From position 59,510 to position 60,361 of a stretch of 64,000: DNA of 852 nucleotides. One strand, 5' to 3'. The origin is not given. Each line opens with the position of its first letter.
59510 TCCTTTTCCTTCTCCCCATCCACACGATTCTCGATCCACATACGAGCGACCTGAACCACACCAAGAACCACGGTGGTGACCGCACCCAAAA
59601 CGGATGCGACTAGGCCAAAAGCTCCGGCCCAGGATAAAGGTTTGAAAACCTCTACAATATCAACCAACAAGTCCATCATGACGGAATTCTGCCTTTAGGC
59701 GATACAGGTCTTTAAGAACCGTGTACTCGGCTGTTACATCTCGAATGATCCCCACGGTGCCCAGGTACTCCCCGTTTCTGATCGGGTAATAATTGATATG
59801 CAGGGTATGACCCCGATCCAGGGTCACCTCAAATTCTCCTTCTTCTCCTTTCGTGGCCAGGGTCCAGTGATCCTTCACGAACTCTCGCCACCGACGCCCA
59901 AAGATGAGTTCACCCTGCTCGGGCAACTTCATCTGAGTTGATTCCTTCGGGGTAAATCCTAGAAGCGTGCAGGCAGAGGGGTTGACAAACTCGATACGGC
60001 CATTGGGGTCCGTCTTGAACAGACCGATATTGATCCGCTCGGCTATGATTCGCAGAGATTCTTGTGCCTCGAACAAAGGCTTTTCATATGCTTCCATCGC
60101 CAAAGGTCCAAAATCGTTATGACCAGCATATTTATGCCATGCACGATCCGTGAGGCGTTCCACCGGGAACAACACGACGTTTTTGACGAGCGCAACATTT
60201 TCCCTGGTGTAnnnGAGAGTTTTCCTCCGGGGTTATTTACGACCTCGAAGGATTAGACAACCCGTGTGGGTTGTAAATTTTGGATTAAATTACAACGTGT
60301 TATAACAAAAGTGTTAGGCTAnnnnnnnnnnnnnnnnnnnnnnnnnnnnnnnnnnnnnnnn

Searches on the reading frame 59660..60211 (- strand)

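Call 100: search_protein_families(library=pfam, proteins=[window:59660-60211:-], max_evalue=0.001)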
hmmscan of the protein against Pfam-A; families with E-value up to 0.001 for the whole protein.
window:59660-60211:- (183 aa): 4 families
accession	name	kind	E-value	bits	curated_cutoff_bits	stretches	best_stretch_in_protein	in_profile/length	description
PF13426.13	PAS_9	-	6.5e-10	39.7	27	1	63-161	3-103/103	PAS domain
PF08448.16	PAS_4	-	1.4e-09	38.6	23.1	1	60-163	4-109/110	PAS fold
PF00989.32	PAS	-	3.8e-07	30.5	22.6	1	56-159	6-113/113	PAS fold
PF13188.13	PAS_8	-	7.5e-05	22.9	21.8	1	53-98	3-48/65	PAS domain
